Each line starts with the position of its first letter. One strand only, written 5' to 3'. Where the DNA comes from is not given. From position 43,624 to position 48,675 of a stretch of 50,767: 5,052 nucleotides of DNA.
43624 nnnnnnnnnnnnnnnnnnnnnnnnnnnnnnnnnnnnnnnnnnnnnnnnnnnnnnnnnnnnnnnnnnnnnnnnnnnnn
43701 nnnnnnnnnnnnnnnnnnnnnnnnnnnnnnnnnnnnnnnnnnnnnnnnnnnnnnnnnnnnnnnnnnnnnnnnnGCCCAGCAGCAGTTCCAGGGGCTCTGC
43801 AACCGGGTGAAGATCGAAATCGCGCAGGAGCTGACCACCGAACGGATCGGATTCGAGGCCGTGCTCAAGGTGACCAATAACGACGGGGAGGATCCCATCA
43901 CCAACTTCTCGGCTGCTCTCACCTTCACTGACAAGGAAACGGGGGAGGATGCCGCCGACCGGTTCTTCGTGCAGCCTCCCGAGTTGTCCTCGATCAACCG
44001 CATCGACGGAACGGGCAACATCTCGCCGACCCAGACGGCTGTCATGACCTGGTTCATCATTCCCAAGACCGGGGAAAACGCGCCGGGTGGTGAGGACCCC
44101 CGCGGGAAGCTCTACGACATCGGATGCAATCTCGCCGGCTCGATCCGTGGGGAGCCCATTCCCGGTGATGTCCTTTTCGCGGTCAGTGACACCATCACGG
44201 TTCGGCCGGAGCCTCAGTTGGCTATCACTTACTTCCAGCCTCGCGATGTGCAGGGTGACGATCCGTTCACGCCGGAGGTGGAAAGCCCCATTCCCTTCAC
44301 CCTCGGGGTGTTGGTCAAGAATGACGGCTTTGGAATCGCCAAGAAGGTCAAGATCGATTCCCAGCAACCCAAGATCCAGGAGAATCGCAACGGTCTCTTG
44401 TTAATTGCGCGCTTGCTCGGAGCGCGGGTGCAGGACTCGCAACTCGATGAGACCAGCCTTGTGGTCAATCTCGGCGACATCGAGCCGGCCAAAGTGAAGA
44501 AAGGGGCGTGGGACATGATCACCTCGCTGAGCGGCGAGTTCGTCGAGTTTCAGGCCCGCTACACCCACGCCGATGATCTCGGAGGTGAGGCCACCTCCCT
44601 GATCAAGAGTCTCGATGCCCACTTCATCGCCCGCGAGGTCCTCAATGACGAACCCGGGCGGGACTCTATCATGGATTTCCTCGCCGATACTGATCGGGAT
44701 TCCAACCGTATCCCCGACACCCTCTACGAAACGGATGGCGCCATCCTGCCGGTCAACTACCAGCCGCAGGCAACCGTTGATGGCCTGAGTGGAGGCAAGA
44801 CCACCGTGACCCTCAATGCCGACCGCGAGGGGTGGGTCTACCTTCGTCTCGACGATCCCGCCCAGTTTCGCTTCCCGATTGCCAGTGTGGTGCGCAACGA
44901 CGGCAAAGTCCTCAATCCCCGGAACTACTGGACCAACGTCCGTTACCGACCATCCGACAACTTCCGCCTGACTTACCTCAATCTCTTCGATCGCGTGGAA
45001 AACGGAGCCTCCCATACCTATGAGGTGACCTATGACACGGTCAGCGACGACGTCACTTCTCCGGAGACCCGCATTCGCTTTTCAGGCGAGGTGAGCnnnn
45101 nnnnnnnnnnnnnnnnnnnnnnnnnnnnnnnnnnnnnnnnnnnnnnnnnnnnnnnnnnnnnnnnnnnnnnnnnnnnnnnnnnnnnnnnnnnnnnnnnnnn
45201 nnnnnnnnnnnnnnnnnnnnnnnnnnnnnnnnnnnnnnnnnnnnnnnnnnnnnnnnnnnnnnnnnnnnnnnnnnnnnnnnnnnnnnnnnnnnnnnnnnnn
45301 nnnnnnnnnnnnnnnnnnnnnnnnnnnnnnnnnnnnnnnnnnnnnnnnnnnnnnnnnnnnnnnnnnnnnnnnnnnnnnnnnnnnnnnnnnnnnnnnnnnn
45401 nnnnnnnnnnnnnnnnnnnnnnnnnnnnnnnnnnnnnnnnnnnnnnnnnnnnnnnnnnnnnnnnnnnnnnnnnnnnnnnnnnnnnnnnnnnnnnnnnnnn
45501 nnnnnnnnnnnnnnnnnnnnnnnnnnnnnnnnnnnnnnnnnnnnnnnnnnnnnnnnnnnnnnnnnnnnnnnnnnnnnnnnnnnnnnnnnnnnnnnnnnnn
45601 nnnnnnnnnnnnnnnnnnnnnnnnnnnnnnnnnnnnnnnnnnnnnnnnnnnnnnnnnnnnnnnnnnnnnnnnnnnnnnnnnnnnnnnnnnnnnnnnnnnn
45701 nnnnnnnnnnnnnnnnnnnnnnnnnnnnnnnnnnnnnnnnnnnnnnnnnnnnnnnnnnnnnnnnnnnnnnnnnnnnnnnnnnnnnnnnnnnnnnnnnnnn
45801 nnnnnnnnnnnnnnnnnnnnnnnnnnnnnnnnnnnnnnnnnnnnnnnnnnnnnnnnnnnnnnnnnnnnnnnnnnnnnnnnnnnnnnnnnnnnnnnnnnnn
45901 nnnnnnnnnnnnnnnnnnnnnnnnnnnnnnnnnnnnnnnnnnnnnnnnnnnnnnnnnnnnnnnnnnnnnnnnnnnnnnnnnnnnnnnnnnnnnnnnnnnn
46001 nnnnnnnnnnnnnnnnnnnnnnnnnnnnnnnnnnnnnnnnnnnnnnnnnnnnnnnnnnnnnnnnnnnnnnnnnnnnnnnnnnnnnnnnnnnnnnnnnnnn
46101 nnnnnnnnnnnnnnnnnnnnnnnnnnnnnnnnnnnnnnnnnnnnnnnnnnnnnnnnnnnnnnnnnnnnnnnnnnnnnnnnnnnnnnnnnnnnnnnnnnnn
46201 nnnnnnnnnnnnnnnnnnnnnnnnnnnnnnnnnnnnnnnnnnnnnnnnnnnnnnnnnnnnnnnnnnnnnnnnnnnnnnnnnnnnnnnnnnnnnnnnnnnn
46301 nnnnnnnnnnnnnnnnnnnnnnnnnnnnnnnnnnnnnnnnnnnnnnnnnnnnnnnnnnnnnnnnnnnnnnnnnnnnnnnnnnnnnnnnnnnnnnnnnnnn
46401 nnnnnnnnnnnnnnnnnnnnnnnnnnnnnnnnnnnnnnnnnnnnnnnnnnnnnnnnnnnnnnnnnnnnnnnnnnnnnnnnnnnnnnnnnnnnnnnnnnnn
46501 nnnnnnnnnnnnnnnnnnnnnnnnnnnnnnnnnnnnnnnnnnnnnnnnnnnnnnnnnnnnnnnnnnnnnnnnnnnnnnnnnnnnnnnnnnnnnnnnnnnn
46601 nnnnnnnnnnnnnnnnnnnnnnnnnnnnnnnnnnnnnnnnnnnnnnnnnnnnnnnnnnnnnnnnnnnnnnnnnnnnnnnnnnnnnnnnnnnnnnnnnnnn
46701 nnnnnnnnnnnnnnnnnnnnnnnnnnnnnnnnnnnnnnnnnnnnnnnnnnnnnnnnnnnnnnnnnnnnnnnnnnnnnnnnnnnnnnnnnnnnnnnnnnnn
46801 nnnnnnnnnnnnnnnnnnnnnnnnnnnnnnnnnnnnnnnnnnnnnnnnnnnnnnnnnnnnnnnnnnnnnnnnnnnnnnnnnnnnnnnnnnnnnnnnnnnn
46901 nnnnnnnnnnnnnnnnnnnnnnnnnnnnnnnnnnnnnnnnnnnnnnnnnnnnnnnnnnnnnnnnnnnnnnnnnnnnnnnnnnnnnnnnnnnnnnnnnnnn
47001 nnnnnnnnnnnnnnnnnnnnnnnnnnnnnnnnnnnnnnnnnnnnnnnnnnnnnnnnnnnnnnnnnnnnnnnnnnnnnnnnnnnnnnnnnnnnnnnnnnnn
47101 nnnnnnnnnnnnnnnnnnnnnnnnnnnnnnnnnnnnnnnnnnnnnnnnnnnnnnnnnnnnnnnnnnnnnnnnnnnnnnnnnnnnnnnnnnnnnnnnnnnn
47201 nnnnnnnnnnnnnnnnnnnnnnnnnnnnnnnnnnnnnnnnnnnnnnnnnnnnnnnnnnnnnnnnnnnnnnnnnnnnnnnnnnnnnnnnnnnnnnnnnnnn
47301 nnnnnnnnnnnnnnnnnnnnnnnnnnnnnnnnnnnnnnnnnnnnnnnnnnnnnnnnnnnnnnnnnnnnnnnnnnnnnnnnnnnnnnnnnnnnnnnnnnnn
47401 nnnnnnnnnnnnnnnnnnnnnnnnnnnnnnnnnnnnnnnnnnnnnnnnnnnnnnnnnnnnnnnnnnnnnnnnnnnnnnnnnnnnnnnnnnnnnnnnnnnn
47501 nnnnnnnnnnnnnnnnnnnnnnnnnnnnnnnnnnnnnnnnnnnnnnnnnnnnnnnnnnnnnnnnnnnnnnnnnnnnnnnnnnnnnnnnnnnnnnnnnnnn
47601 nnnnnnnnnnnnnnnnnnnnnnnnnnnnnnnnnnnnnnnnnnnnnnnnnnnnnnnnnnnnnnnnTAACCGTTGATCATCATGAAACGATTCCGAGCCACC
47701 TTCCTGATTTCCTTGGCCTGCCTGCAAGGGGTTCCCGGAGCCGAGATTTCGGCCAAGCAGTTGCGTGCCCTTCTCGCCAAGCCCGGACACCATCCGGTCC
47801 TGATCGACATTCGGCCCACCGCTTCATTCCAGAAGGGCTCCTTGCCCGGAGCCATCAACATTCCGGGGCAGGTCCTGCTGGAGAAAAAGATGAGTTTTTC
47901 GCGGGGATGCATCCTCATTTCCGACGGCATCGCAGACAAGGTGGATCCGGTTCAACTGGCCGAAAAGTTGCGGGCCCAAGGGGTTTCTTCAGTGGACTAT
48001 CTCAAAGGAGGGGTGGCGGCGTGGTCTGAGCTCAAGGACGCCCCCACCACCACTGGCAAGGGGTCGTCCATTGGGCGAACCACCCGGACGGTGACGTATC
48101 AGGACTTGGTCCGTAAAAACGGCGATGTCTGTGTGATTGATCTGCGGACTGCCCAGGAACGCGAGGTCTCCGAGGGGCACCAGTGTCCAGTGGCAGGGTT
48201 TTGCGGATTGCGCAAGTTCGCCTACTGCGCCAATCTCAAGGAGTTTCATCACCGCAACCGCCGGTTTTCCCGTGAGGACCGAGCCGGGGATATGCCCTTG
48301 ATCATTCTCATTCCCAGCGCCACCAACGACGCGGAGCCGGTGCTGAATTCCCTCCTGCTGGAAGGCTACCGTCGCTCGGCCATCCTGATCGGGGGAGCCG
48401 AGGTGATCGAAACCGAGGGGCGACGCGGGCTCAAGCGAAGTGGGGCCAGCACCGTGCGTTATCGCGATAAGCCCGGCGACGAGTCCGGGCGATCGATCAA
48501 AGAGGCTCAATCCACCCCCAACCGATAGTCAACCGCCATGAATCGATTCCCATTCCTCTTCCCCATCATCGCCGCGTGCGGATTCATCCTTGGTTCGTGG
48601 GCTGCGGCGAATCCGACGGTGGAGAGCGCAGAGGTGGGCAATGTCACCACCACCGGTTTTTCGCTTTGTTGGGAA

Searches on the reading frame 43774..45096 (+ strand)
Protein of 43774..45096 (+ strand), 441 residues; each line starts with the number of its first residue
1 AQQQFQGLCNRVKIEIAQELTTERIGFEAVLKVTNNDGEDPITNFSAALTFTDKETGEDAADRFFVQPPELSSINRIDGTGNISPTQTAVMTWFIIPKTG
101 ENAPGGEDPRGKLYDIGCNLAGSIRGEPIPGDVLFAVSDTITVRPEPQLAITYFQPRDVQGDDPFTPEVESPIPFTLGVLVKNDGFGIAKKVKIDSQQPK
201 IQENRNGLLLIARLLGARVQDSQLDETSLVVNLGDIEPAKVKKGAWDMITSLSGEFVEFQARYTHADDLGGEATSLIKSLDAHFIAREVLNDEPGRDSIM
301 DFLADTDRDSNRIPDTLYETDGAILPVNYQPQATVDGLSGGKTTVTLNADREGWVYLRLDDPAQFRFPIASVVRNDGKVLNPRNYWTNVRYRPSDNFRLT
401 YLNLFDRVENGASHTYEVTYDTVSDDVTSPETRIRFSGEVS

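Call 60: find_homologous_proteins(query=window:43774-45096:+, max_evalue=0.00001)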
Query window:43774-45096:+ (441 aa): 86 proteins with E <= 0.00001 among 8000 candidates.
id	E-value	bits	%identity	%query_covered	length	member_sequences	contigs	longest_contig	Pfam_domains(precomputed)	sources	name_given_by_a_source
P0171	3.4e-196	670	69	99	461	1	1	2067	-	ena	-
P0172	6.3e-180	617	84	74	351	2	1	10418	-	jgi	jgi:hypothetical protein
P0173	9.4e-169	580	62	100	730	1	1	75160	-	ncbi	-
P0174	1.8e-167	575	61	99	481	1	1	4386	-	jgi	-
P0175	1.5e-166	572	59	99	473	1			-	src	-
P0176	1.1e-165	570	60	100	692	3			-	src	-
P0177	1.8e-162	559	59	100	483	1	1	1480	-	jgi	jgi:hypothetical protein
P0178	2.0e-160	552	60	99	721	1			-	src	-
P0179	3.3e-159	548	58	100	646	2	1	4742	-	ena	-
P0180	7.3e-158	544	61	92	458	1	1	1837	-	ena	-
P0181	4.7e-156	538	57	100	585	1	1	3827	-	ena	-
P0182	4.9e-154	531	61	93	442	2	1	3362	-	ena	-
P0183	5.7e-151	521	59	93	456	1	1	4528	-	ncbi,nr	ncbi:MAG: hypothetical protein N3G20_02630, partial [Verrucomicrobiae bacterium]|nr:hypothetical pro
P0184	2.7e-150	519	74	72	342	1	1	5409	-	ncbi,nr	ncbi:MAG: hypothetical protein MUF04_04140, partial [Akkermansiaceae bacterium]|nr:hypothetical prot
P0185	3.1e-148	512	56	99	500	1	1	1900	-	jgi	jgi:hypothetical protein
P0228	1.2e-72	263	41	91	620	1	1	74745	PF00353.26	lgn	-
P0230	2.5e-71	259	39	93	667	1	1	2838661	-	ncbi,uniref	ncbi:hypothetical protein RHO12_03020 [Orbus sturtevantii]|uniref:hypothetical protein n=1 Tax=Orbus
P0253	7.5e-42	162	31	94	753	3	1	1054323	-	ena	-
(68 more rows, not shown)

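Call 62: find_encoding_contigs(protein=P0230, flank=10000, max_places=1)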
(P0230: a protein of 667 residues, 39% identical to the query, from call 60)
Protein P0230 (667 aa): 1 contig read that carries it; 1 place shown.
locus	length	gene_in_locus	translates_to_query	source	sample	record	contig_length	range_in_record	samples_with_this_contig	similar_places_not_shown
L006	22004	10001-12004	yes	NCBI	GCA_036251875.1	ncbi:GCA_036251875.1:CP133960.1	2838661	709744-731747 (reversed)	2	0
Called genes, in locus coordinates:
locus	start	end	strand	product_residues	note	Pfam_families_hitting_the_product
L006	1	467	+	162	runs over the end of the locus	PF08875:DUF1833 (weak)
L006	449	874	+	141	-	-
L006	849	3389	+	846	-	-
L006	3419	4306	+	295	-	-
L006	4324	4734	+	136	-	-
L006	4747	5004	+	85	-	-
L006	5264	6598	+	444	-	PF01024:Colicin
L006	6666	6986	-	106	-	PF03526:Microcin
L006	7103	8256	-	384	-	PF01527:HTH_Tnp_1 (weak), PF13518:HTH_28 (faint), PF13384:HTH_23 (faint), PF13276:HTH_21, PF00665:rve, PF13610:DDE_Tnp_IS240 (weak), PF13683:rve_3, PF13333:rve_2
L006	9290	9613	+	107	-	PF05106:Phage_holin_3_1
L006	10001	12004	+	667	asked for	-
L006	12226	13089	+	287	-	-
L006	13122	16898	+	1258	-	PF19077:Big_13 (faint), PF13620:CarboxypepD_reg (faint), PF17210:SdrD_B (faint), PF17957:Big_7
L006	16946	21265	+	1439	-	PF05593:RHS_repeat (weak), PF25023:TEN_YD-shell, PF05593:RHS_repeat, PF15533:Ntox33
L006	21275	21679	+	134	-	PF14106:DUF4279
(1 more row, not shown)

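Call 63: find_encoding_contigs(protein=P0253, flank=10000, max_places=1)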
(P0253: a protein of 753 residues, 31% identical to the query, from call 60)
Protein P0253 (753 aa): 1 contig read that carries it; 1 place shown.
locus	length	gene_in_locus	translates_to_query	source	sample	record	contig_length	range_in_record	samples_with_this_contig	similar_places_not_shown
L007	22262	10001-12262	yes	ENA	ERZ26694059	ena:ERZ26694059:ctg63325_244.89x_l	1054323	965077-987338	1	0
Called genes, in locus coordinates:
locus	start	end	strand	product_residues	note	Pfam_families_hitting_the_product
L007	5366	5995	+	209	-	-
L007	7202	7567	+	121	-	-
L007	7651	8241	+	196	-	-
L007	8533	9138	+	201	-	-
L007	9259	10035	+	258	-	-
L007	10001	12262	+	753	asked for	-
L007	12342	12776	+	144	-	-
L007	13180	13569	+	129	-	PF13927:Ig_3 (weak)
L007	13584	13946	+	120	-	-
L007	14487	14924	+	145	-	-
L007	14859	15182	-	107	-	-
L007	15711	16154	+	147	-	-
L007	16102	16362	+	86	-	-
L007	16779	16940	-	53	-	-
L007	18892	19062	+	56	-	-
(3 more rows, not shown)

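Call 64: find_encoding_contigs(protein=P0228, flank=10000, max_places=1)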
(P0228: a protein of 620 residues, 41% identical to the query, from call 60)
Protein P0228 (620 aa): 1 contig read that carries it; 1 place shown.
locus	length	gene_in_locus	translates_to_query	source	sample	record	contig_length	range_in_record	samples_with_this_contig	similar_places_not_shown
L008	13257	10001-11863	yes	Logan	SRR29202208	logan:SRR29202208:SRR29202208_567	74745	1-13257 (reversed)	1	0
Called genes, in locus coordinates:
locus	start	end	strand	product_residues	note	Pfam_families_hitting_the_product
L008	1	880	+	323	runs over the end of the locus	PF03186:CobD_Cbib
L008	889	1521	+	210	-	PF02570:CbiC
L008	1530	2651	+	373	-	PF01888:CbiD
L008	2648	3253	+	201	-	PF00590:TP_methylase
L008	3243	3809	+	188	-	PF01135:PCMT (weak), PF03602:Cons_hypoth95, PF02475:TRM5-TYW2_MTfase (weak), PF02527:GidB (weak), PF05175:MTS, PF02390:Methyltransf_4, PF13847:Methyltransf_31, PF13649:Methyltransf_25 (weak)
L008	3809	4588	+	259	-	PF00590:TP_methylase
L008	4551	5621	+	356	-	PF11760:CbiG_N, PF01890:CbiG_C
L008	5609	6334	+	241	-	PF00590:TP_methylase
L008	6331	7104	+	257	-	PF02571:CbiJ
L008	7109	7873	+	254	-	PF00590:TP_methylase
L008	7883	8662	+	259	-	PF06180:CbiK, PF01903:CbiX (faint)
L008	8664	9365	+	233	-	PF00590:TP_methylase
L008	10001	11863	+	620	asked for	PF00353:HemolysinCabind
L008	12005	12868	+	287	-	-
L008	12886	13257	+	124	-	?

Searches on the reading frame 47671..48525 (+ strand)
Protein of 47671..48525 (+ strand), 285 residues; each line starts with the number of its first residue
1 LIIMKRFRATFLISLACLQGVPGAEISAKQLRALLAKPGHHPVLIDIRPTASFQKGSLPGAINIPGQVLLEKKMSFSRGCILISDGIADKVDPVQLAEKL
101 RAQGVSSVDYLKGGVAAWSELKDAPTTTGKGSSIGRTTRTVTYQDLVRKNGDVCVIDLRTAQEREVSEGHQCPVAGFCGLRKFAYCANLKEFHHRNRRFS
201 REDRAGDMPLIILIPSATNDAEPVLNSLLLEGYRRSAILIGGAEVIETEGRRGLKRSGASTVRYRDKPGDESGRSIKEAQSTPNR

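Call 11: search_protein_families(library=pfam, proteins=[window:47671-48525:+], max_evalue=0.001)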
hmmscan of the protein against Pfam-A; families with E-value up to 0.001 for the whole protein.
window:47671-48525:+ (285 aa): 1 family
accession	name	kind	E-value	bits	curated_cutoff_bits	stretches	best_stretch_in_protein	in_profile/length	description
PF00581.25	Rhodanese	-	3.8e-11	43.8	22.2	1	27-120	1-101/102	Rhodanese-like domain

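Call 57: search_protein_families(library=ncbifam, proteins=[window:47680-48525:+], max_evalue=0.01)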
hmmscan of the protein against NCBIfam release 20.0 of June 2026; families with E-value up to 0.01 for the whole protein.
window:47680-48525:+ (282 aa): 5 families
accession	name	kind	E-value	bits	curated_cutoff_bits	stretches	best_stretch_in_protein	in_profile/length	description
NF006444.0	PRK08762.1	equivalog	7.1e-06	24.9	449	1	22-117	16-109/387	molybdopterin-synthase adenylyltransferase MoeB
NF005902.0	PRK07878.1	equivalog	0.0021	17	647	1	15-118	281-384/392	adenylyltransferase/sulfurtransferase MoeZ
NF041203.1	rhodanese_LYCAU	equivalog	0.0025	17.5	115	0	22-118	22-119/126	rhodanese-related (seleno)protein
NF005646.0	PRK07411.1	equivalog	0.0028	16.8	633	1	21-121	282-385/390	molybdopterin-synthase adenylyltransferase MoeB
NF008750.0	PRK11784.1-2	equivalog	0.0083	15.2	241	0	38-62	15-39/346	tRNA 2-selenouridine(34) synthase MnmH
